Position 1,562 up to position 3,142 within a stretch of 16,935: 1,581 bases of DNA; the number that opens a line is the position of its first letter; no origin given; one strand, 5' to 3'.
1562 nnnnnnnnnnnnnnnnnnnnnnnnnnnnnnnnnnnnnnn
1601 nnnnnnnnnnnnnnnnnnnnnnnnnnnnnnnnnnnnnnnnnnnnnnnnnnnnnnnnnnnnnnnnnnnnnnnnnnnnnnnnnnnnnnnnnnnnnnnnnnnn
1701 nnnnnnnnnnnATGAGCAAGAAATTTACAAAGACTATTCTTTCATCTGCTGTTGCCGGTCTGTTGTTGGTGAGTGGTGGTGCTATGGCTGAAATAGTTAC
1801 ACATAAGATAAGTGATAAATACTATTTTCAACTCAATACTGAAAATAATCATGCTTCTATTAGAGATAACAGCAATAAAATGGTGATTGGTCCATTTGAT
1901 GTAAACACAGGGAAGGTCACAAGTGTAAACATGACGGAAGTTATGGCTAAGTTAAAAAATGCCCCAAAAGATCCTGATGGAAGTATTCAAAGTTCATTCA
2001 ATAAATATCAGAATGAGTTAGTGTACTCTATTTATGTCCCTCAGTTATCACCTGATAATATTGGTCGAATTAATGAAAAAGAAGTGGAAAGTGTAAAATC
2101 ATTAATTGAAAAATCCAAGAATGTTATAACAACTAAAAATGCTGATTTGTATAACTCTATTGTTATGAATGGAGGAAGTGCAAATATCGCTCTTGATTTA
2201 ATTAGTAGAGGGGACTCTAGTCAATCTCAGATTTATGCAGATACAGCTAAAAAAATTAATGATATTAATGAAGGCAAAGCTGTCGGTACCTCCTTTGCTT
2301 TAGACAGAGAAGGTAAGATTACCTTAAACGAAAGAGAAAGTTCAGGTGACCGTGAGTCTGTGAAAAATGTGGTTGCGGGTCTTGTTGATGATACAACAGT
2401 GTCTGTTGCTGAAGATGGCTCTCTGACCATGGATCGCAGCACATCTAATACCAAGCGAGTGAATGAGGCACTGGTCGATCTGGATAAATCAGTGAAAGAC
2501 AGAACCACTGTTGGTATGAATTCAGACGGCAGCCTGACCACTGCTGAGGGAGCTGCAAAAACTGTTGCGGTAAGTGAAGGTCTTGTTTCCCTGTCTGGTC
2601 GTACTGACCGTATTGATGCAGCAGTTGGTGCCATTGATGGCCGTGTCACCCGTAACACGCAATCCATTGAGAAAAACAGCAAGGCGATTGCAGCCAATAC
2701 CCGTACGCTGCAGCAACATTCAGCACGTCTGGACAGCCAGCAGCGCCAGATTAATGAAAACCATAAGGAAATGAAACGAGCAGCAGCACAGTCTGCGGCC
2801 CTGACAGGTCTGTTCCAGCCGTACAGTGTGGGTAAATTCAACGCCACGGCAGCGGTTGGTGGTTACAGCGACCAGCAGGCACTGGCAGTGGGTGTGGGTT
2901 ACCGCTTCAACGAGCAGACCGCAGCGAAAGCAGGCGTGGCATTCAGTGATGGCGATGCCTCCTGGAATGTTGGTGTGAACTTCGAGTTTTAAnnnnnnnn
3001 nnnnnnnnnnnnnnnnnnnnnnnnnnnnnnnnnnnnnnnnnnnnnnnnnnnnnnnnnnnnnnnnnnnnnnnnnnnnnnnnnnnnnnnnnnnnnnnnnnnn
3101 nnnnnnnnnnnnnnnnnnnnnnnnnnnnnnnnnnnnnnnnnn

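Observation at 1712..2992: Eib-type immunoglobulin-binding trimeric autotransporter carried as a prophage moron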

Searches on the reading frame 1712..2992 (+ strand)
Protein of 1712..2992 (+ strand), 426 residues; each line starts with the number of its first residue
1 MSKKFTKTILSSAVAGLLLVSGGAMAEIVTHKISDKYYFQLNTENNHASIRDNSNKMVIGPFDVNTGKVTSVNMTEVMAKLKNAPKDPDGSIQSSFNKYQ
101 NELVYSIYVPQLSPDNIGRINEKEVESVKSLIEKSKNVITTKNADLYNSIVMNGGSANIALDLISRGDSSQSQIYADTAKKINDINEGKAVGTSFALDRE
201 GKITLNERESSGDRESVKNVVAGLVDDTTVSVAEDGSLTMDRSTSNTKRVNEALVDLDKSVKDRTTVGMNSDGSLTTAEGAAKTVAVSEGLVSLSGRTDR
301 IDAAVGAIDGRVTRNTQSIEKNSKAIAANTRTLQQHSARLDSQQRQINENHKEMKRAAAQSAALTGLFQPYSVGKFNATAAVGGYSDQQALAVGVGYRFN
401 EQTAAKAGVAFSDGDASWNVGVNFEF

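Call 5: search_protein_families(library=pfam, proteins=[window:1712-2989:+], max_evalue=0.01)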
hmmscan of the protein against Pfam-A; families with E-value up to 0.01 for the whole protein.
window:1712-2989:+ (426 aa): 1 family
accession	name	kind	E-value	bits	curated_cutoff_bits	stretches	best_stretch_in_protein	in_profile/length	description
PF03895.21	YadA_anchor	-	4e-16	59.3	22.7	1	368-426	1-60/60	YadA-like membrane anchor domain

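Call 6: search_solved_structures(query=window:1712-2989:+, max_evalue=0.01, show_alignments=3)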
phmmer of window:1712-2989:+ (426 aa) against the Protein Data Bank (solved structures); distinct sequences matched with E-value up to 0.01: 4.
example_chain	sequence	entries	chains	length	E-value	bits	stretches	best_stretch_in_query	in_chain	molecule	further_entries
2xqh_A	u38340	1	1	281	1.4e-29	106.7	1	226-333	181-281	IMMUNOGLOBULIN-BINDING PROTEIN EIBD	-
2xzr_A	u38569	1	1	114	5.2e-27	98.2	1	294-357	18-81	IMMUNOGLOBULIN-BINDING PROTEIN EIBD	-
2lme_A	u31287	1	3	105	1.6e-18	70.2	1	349-425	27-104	Adhesin yadA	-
6tik_C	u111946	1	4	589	1.7e-06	30.7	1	309-386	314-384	Capsid protein,Putative adhesin/invasin,Capsid protein,Factor H-binding protein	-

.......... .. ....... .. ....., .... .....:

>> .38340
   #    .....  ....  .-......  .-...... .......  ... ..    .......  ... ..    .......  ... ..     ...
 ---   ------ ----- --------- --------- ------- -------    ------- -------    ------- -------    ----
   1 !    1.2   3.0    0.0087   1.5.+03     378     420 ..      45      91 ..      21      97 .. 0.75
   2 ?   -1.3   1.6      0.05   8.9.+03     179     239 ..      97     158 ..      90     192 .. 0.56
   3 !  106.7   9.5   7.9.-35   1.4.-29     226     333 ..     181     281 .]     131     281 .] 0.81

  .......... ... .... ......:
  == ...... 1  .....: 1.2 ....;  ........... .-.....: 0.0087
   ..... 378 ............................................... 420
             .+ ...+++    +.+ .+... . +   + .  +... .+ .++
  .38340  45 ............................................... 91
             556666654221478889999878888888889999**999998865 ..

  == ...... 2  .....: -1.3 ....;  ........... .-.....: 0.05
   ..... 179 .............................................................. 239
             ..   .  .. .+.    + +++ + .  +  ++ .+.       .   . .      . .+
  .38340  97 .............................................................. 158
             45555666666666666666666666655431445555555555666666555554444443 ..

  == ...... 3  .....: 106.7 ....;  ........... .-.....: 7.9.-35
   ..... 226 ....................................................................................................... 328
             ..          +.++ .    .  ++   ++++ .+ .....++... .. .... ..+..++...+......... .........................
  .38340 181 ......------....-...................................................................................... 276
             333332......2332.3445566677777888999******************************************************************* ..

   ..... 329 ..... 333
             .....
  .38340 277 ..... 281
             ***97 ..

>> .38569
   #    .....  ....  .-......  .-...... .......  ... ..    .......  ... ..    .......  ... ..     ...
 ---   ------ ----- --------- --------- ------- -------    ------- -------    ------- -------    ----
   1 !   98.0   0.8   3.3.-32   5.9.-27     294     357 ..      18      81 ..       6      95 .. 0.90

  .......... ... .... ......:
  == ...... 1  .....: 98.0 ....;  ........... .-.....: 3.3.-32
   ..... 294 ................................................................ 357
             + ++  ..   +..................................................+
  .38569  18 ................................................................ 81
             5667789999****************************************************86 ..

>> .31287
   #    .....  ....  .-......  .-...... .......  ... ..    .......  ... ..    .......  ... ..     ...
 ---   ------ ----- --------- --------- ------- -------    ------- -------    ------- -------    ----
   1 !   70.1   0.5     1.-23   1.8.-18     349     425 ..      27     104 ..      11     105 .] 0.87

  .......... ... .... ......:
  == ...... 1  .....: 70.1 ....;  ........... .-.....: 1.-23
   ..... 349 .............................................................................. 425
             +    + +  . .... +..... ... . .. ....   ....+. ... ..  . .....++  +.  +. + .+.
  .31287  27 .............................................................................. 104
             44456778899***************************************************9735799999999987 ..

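Call 8: search_dna_similar(query=window:1712-2989:+, collection=phages, mode=protein, max_rows=25)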
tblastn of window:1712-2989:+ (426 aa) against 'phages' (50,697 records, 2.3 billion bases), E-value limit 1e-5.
Records with a match: 30; places in all: 30; records where one place covers at least 80% of the query: 8.
Best place of each record, by identity: 80-90% 1; 60-80% 3; <60% 26.
By first word of the organism name: Escherichia 19; Salmonella 4; Enterobacteria 3; Enterobacterial 1; phage 1; Shigella 1; Klebsiella 1.
By host as written in the record: Escherichia coli 6; Escherichia coli C 4; Escherichia coli ECOR-9 4; Escherichia coli str. K-12 substr. MG1655 3; Salmonella enterica subsp. enterica serovar Typhi 2; enteropathogenic Escherichia coli 2; Escherichia coli O117:H7 strain 23169 1; Escherichia coli ECOR13 1; and 7 more.
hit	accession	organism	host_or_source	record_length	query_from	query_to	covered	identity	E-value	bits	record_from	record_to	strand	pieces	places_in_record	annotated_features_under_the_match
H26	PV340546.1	Escherichia phage PhiR5_2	Escherichia coli str. K-12 substr. ...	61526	1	426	100%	60.6%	4e-141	451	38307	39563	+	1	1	hypothetical protein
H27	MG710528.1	Escherichia phage GER2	Escherichia coli O117:H7 strain 23169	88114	1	426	100%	42.6%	3e-71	249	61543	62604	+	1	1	adhesin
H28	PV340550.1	Escherichia phage PhiR12_2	Escherichia coli str. K-12 substr. ...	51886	1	426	100%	42.2%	6e-68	239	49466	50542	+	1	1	hypothetical protein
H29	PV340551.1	Escherichia phage PhiR12_2_star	Escherichia coli C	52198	1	426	100%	42.2%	6e-68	239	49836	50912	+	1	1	hypothetical protein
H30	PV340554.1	Escherichia phage PhiR12_5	Escherichia coli C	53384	1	426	100%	42.2%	6e-68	239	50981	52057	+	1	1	hypothetical protein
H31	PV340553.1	Escherichia phage PhiR12_4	Escherichia coli C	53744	1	426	100%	42.2%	6e-68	239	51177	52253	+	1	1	hypothetical protein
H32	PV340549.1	Escherichia phage PhiR12_1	Escherichia coli str. K-12 substr. ...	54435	1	426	100%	42.2%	6e-68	239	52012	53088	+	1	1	hypothetical protein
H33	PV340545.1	Escherichia phage PhiR5_1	Escherichia coli C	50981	1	426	100%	41.7%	9e-62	222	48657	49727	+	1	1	hypothetical protein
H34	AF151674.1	Enterobacteria phage P-EibC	Escherichia coli ECOR-9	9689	221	426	48%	78.6%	1e-95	320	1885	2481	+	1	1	eibC: immunoglobulin-binding protein EibC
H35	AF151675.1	Enterobacteria phage P-EibD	Escherichia coli ECOR-9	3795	221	426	48%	78.6%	2e-96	318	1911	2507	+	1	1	eibD: immunoglobulin-binding protein EibD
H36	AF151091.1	Enterobacterial phage P-EibA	Escherichia coli ECOR-9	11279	244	426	43%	83.6%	4e-93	312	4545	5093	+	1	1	eibA: immunoglobulin-binding protein EibA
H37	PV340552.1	Escherichia phage PhiR12_3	Escherichia coli ECOR13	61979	159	426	63%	54.2%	5e-69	243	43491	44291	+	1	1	hypothetical protein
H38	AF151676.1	Enterobacteria phage P-EibE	Escherichia coli ECOR-9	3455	179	426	58%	56.8%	1e-68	241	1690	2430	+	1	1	eibE: immunoglobulin-binding protein EibE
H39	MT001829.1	Salmonella phage SE_PL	Salmonella enterica subsp. enterica ...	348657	248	426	42%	27.3%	8e-7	57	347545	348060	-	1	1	none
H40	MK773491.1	Salmonella phage 7t3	Salmonella enterica subsp. enterica ...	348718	248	426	42%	27.3%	1e-6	57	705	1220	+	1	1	none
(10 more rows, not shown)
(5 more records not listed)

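Call 10: get_annotated_region(hit=H36, flank=6000)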
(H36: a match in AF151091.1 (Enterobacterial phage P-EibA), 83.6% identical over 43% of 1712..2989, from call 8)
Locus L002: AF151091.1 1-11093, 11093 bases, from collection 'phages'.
description: Prophage P-EibA J protein-like protein (J) gene, partial cds; and Lom (lom), ORF-401-like protein (orf-401), ORF-191A (orf-191A), immunoglobulin-binding protein EibA (eibA), ORF-156A ...
organism: Enterobacterial phage P-EibA (NCBI taxid 120167)
taxonomy: Viruses; Duplodnaviria; Heunggongvirae; Uroviricota; Caudoviricetes
host: Escherichia coli ECOR-9; source: -; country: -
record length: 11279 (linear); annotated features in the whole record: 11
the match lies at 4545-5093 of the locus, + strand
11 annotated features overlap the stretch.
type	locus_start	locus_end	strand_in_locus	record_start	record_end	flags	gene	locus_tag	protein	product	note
CDS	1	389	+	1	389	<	J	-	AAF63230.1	J protein-like protein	similar to bacteriophage lambda host specificity tail protein J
CDS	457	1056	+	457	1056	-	lom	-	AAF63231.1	Lom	similar to bacteriophage lambda outer membrane protein Lom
CDS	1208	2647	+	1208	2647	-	orf-401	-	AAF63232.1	ORF-401-like protein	similar to bacteriophage lambda ORF-401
CDS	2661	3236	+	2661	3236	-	orf-191A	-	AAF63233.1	ORF-191A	similar to Yersinia pestis hypothetical protein encoded by pMT1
stem_loop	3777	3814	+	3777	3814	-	-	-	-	-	-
CDS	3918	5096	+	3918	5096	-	eibA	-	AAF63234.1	immunoglobulin-binding protein EibA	cell surface protein; similar to Moraxella catarrhalis UspAII and Yersinia pestis YadA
stem_loop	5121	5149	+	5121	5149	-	-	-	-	-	-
CDS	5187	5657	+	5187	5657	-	orf-156A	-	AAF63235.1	ORF-156A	-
CDS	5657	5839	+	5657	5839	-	orf-60A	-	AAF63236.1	ORF-60A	-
CDS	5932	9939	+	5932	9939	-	eaaA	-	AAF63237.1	EaaA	similar to autotransporter proteins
stem_loop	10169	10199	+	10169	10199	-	-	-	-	-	-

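Call 15: get_annotated_region(hit=H35, flank=3000)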
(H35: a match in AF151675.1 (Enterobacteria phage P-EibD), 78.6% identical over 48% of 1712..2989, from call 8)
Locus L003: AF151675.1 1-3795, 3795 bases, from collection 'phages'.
description: Bacteriophage P-EibD ORF-191D (orf-191D), immunoglobulin-binding protein EibD (eibD), ORF-156D (orf-156D), and ORF-60D (orf-60D) genes, complete cds; and L0124D-like protein (L0124D) gene, ...
organism: Enterobacteria phage P-EibD (NCBI taxid 120163)
taxonomy: Viruses; Duplodnaviria; Heunggongvirae; Uroviricota; Caudoviricetes
host: Escherichia coli ECOR-9; source: -; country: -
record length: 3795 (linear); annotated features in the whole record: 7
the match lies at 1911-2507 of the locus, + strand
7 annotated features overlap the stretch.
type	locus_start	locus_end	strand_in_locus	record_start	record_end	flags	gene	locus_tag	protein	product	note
CDS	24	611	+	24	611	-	orf-191D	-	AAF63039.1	ORF-191D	similar to Yersinia pestis hypothetical protein encoded by pMT1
stem_loop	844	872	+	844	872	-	-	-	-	-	-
CDS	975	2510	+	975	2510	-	eibD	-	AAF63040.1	immunoglobulin-binding protein EibD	cell surface protein; similar to Yersinia pestis YadA and Moraxella catarrhalis UspAII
stem_loop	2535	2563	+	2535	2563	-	-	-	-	-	-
CDS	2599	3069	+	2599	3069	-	orf-156D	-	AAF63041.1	ORF-156D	-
CDS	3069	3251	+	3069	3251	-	orf-60D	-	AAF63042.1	ORF-60D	-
CDS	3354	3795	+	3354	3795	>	L0124D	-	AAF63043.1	L0124D-like protein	similar to Bacteriophage 933W L0124 protein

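Call 16: get_annotated_region(hit=H34, flank=8000)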
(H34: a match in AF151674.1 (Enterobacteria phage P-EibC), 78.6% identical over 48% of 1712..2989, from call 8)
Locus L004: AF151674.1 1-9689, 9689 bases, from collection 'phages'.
description: Bacteriophage P-EibC ORF-191C (orf-191C), immunoglobulin-binding protein EibC (eibC), ORF-156C (orf-156C), ORF-60C (orf-60C), and EaaC (eaaC) genes, complete cds.
organism: Enterobacteria phage P-EibC (NCBI taxid 120166)
taxonomy: Viruses; Duplodnaviria; Heunggongvirae; Uroviricota; Caudoviricetes
host: Escherichia coli ECOR-9; source: -; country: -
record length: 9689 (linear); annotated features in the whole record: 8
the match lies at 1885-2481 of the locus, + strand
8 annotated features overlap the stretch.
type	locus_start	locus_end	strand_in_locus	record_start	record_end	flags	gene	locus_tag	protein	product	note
CDS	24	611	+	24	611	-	orf-191C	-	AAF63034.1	ORF-191C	similar to Yersinia pestis hypothetical protein encoded by pMT1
stem_loop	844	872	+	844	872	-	-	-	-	-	-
CDS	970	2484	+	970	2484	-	eibC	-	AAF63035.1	immunoglobulin-binding protein EibC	cell surface protein; similar to Yersinia pestis YadA and Moraxella catarrhalis UspAII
stem_loop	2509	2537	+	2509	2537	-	-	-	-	-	-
CDS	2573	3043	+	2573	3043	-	orf-156C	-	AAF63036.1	ORF-156C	-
CDS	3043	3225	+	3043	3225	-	orf-60C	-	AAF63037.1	ORF-60C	-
CDS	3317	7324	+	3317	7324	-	eaaC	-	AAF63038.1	EaaC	similar to autotransporter proteins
stem_loop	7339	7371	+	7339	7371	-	-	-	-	-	-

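Call 17: get_annotated_region(hit=H38, flank=3000)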
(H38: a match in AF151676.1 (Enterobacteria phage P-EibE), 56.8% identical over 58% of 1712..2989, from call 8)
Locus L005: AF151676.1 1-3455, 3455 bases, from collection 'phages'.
description: Bacteriophage P-EibE ORF-191E (orf-191E), immunoglobulin-binding protein EibE (eibE), and ORF-156E (orf-156E) genes, complete cds.
organism: Enterobacteria phage P-EibE (NCBI taxid 120164)
taxonomy: Viruses; Duplodnaviria; Heunggongvirae; Uroviricota; Caudoviricetes
host: Escherichia coli ECOR-9; source: -; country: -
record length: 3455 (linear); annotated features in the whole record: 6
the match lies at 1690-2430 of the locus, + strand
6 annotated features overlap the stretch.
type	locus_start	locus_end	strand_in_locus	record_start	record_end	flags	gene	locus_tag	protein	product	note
CDS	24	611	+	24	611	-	orf-191E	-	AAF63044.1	ORF-191E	similar to Yersinia pestis hypothetical protein encoded by pMT1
stem_loop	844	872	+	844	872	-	-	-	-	-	-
CDS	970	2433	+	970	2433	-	eibE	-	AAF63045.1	immunoglobulin-binding protein EibE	cell surface protein; similar to Yersinia pestis YadA and Moraxella catarrhalis UspAII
stem_loop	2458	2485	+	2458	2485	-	-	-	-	-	-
CDS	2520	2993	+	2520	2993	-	orf-156E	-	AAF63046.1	ORF-156E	-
stem_loop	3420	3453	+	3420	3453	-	-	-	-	-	-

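Call 18: get_annotated_region(hit=H26, flank=9000)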
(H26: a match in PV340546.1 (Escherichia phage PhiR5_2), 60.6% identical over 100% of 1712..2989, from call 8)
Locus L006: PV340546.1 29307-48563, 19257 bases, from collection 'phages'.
description: Escherichia phage PhiR5_2, complete genome.
organism: Escherichia phage PhiR5_2 (NCBI taxid 3416468)
taxonomy: Viruses
host: Escherichia coli str. K-12 substr. MG1655; source: -; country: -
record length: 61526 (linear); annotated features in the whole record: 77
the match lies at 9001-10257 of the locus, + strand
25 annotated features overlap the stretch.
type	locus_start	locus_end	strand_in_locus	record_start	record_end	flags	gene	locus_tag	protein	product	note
CDS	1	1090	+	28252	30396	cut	-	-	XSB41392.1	hypothetical protein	DNA packaging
CDS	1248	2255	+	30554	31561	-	-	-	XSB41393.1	hypothetical protein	FIG00643399: hypothetical protein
CDS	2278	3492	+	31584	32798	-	-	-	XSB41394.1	hypothetical protein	-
CDS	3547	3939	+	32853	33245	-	-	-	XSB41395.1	hypothetical protein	FIG00641463: hypothetical protein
CDS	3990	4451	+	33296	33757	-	-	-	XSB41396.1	hypothetical protein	FIG00638618: hypothetical protein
CDS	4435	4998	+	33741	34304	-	-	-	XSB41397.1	hypothetical protein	-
CDS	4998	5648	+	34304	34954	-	-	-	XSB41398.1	hypothetical protein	-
CDS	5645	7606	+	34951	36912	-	-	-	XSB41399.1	tail fiber protein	-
CDS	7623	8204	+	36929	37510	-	-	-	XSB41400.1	tail fiber assembly protein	Tail fiber assembly protein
CDS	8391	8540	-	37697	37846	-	-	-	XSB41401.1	hypothetical protein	-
CDS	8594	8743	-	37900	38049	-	-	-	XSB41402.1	hypothetical protein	-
CDS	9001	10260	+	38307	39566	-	-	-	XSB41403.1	hypothetical protein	-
CDS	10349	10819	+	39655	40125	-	-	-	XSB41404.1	hypothetical protein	-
CDS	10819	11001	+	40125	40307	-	-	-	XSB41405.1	hypothetical protein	ORF-60C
CDS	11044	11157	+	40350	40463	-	-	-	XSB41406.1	hypothetical protein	-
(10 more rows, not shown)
